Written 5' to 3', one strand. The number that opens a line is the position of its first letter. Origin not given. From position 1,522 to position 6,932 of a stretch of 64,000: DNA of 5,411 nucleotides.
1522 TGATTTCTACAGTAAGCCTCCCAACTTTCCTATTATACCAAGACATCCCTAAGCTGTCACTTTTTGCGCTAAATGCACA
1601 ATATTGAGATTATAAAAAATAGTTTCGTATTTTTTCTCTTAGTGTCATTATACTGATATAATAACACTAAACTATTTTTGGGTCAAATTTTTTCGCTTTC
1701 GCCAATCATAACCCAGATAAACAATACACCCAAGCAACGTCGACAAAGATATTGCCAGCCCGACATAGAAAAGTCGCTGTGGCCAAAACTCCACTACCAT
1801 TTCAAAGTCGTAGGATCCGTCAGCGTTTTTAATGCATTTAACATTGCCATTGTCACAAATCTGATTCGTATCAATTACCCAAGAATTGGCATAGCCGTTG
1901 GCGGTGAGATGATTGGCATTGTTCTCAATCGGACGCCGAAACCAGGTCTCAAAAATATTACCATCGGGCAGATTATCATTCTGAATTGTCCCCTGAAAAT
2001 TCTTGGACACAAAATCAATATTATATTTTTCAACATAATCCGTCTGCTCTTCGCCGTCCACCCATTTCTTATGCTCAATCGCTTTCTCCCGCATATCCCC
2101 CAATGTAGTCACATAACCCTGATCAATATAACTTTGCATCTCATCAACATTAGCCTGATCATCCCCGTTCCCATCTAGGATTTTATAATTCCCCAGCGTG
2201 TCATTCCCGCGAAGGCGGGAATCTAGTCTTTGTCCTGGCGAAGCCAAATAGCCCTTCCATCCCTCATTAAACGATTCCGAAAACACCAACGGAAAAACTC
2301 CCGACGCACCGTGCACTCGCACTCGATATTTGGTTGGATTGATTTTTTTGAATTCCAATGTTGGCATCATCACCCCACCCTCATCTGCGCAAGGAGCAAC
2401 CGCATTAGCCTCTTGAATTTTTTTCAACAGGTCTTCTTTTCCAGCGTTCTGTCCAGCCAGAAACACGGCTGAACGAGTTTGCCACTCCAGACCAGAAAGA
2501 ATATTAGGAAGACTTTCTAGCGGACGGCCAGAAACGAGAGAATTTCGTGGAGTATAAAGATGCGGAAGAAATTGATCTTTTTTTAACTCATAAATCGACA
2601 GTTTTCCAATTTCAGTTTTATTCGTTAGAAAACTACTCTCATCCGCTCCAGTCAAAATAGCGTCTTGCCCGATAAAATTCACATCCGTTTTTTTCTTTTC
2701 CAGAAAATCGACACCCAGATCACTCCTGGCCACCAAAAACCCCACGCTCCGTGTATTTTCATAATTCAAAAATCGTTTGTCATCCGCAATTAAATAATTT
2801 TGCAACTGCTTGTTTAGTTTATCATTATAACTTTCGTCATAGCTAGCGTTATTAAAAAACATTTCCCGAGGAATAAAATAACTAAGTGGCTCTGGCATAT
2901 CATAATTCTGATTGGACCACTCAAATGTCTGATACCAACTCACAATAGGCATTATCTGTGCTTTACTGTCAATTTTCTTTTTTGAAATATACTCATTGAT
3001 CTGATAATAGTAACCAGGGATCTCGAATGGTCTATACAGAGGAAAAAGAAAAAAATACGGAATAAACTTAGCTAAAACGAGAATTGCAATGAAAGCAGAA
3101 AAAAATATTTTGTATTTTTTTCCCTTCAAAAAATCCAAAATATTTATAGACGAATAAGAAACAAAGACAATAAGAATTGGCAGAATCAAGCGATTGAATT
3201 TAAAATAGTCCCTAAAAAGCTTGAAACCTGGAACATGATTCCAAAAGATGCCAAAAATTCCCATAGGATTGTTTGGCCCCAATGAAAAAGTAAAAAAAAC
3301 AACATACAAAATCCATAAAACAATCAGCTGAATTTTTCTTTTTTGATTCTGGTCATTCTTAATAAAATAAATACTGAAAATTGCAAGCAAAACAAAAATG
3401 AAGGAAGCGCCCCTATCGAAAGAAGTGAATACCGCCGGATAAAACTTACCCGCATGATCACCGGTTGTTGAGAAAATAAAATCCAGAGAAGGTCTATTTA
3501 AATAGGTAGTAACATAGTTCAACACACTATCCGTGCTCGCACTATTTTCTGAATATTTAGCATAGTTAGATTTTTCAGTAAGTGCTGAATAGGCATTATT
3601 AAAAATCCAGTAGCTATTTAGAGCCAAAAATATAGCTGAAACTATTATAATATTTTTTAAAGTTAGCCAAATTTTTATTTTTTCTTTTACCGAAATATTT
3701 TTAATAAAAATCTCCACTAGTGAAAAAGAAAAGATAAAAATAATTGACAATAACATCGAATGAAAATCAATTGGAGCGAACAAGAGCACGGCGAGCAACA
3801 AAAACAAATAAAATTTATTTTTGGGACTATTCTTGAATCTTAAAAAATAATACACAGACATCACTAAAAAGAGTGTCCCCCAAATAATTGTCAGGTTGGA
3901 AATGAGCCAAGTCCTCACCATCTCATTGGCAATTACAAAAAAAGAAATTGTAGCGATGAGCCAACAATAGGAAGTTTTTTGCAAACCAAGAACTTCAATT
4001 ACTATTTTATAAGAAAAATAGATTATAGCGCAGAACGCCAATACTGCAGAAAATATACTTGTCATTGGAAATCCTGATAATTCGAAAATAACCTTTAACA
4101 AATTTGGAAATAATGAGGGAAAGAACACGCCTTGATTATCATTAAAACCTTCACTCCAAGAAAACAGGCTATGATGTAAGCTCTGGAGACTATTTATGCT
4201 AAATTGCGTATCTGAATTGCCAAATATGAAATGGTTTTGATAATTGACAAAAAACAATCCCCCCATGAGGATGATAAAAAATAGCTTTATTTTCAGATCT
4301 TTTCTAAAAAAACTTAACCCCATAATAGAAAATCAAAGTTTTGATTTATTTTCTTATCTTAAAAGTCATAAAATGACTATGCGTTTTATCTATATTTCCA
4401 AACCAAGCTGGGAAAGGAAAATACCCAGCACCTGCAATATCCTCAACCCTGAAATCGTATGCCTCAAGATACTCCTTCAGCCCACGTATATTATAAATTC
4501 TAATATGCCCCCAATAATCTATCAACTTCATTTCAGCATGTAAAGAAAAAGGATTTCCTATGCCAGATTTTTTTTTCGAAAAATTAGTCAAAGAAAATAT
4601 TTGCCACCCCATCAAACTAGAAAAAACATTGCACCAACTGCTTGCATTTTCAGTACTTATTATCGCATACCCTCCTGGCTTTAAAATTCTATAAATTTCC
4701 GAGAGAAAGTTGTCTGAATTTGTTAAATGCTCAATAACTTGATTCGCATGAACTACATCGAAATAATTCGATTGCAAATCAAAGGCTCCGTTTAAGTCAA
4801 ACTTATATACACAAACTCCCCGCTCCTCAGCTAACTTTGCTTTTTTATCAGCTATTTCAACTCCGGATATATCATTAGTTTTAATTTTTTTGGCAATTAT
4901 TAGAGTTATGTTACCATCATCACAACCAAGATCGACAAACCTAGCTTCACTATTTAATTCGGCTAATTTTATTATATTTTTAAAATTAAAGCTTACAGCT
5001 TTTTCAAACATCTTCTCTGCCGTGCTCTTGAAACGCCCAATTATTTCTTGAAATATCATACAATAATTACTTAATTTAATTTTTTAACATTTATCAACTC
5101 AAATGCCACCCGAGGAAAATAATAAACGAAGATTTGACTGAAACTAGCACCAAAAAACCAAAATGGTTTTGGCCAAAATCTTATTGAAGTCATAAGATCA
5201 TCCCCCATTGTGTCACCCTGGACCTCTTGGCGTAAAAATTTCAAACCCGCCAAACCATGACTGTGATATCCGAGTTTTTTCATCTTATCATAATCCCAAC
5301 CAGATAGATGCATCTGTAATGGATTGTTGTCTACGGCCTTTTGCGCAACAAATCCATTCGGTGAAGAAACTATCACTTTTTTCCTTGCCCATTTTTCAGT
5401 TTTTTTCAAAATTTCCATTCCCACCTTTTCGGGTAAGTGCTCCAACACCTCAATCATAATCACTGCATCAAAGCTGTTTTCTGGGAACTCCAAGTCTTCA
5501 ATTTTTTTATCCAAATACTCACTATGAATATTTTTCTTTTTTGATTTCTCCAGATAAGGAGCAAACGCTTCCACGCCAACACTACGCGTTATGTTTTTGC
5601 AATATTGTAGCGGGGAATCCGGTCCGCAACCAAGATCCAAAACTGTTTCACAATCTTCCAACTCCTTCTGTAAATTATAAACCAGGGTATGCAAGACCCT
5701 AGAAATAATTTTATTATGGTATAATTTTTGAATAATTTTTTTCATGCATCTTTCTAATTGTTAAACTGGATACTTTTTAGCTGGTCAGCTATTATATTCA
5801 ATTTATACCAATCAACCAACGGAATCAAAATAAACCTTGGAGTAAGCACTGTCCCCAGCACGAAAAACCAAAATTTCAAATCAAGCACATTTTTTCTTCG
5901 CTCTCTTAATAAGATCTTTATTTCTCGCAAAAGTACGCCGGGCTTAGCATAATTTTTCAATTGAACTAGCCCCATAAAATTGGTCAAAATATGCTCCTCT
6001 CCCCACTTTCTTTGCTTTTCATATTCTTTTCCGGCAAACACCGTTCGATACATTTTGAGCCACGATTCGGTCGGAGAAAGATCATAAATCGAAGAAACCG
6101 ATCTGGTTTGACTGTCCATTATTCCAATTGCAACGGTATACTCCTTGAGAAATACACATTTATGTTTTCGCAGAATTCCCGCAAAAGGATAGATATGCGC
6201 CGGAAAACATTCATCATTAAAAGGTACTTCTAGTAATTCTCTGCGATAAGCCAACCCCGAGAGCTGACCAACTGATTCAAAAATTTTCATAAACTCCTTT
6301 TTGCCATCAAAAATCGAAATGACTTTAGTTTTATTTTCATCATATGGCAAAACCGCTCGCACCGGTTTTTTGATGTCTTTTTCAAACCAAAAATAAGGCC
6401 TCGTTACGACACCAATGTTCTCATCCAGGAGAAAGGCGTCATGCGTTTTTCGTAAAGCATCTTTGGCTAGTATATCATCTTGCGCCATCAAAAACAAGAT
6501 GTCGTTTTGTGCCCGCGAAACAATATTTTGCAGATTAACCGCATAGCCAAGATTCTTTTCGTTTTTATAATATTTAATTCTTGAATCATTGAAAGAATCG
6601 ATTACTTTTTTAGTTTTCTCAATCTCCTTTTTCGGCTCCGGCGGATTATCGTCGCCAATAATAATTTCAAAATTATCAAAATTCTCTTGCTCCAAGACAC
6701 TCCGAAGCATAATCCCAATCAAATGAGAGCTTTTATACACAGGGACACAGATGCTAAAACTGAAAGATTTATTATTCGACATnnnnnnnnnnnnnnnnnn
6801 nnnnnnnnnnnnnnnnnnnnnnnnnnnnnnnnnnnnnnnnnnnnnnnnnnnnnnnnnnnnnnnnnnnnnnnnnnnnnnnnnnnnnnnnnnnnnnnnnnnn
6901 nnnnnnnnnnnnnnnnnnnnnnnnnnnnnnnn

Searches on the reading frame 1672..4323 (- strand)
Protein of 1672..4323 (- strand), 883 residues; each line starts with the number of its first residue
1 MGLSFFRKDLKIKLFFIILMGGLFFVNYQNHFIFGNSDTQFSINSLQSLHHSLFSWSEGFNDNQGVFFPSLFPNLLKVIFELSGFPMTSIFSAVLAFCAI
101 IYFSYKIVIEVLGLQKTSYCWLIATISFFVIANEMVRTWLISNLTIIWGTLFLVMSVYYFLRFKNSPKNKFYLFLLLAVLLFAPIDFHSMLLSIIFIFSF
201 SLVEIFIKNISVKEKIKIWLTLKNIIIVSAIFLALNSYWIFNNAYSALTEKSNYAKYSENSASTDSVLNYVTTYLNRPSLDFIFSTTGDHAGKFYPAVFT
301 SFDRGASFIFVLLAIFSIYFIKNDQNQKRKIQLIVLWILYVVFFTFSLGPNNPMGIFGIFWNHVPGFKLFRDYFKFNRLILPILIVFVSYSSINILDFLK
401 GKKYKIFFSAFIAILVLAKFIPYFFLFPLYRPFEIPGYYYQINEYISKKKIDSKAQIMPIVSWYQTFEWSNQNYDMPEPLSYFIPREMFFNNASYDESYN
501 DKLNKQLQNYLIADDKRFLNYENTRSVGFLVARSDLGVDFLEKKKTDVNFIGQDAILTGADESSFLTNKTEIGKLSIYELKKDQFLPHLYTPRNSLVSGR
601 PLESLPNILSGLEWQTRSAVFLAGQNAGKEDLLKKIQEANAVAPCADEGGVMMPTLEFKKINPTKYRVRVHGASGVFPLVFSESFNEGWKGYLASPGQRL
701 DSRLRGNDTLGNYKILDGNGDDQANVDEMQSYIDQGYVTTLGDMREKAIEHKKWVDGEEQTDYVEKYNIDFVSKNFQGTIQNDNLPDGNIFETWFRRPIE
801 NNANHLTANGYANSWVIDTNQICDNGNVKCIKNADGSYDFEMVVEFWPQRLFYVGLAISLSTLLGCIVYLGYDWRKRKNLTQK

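Call 38: search_protein_families(library=pfam, proteins=[window:1672-4323:-], max_evalue=1)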
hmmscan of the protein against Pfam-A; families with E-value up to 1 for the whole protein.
window:1672-4323:- (883 aa): 0 families

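Call 39: search_protein_families(library=ncbifam, proteins=[window:1672-4323:-], max_evalue=1)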
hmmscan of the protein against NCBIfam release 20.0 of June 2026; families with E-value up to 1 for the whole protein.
window:1672-4323:- (883 aa): 1 family
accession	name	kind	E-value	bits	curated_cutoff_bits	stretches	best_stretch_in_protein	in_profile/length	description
NF053599.1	transp_MmpA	equivalog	0.0012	17.5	210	1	310-415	256-356/543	MmpA family trehalose lipid delivery protein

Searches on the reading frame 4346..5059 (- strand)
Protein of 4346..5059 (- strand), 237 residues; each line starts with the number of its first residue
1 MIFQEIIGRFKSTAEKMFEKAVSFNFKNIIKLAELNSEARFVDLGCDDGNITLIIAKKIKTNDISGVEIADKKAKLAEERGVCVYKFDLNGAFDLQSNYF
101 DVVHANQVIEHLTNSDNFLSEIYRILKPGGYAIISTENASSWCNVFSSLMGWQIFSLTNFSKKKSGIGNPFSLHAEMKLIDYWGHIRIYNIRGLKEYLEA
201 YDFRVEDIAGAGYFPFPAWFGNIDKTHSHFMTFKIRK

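Call 63: search_protein_families(library=pfam, proteins=[window:4346-5059:-], max_evalue=0.00001)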
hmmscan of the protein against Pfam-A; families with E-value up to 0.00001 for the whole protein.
window:4346-5059:- (237 aa): 9 families
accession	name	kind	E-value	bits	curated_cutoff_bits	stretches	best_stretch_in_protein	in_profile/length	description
PF13489.12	Methyltransf_23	-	7e-21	75.1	27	1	23-206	7-162/164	Methyltransferase domain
PF08241.18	Methyltransf_11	-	5.9e-15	56.1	21.2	1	42-134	1-95/95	Methyltransferase domain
PF13847.12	Methyltransf_31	-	7.9e-15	55.2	27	1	36-140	2-115/145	Methyltransferase domain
PF08242.18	Methyltransf_12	-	4.1e-13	50.3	30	1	42-131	1-97/98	Methyltransferase domain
PF13649.12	Methyltransf_25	-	1.2e-11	45.6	27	1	42-130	2-97/97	Methyltransferase domain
PF07021.18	MetW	-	8e-09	35.8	21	1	35-143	11-116/193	Methionine biosynthesis protein MetW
PF08123.19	DOT1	-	6.5e-08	32.8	23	1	26-84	31-89/205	Histone methylation protein DOT1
PF03141.22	Methyltransf_29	-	3.7e-07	29.6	23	1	26-139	105-222/506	Putative S-adenosyl-L-methionine-dependent methyltransferase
PF01209.24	Ubie_methyltran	-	2.1e-06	27.7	20.1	1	28-133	38-150/233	ubiE/COQ5 methyltransferase family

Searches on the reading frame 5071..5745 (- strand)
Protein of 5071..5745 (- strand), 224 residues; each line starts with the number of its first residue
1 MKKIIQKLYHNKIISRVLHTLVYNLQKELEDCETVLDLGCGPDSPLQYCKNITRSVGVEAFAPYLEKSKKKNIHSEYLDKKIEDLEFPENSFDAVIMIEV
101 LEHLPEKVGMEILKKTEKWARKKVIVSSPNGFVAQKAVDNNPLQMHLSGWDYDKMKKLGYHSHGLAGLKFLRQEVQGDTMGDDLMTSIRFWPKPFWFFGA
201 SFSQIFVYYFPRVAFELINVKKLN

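Call 63: search_protein_families(library=pfam, proteins=[window:5071-5745:-], max_evalue=0.00001)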
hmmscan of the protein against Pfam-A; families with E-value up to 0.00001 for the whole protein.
window:5071-5745:- (224 aa): 4 families
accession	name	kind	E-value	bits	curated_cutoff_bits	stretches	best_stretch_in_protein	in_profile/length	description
PF08241.18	Methyltransf_11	-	7.9e-12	46.1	21.2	1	36-106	1-75/95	Methyltransferase domain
PF13649.12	Methyltransf_25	-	1.4e-09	39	27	1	35-119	1-92/97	Methyltransferase domain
PF13489.12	Methyltransf_23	-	2.1e-07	31.2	27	1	24-106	15-96/164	Methyltransferase domain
PF07021.18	MetW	-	9.8e-07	29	21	1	26-130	8-111/193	Methionine biosynthesis protein MetW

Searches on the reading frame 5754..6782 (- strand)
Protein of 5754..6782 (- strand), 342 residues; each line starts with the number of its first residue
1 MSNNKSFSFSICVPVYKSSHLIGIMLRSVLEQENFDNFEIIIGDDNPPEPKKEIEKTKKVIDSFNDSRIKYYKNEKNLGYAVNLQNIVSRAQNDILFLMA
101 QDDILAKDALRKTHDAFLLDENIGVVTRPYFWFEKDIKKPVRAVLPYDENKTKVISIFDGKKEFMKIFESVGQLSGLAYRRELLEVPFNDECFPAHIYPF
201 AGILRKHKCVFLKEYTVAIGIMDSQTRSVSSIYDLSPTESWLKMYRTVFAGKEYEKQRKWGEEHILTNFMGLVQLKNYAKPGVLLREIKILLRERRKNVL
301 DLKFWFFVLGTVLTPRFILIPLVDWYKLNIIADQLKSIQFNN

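Call 63: search_protein_families(library=pfam, proteins=[window:5754-6782:-], max_evalue=0.00001)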
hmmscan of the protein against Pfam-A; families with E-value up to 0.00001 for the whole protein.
window:5754-6782:- (342 aa): 2 families
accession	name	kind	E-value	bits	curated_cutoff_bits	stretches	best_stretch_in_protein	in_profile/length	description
PF00535.33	Glycos_transf_2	-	1.4e-19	71.1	23.3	1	10-141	1-127/168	Glycosyl transferase family 2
PF13641.12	Glyco_tranf_2_3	-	2e-10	41.5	27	1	9-133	3-126/230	Glycosyltransferase like family 2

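Call 91: search_protein_families(library=ncbifam, proteins=[window:5754-6782:-], max_evalue=1e-8)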
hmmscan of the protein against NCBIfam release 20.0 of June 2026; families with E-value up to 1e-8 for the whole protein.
window:5754-6782:- (342 aa): 2 families
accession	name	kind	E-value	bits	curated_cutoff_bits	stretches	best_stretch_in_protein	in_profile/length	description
NF050050.1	ProtGlycPglI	equivalog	1e-10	41.5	500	1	9-112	4-103/306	GalNAc(5)-diNAcBac-PP-undecaprenol beta-1,3-glucosyltransferase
NF047683.1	TeichurnBiosyTuaG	equivalog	8.2e-09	35.5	400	0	8-122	7-115/252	teichuronic acid biosynthesis protein TuaG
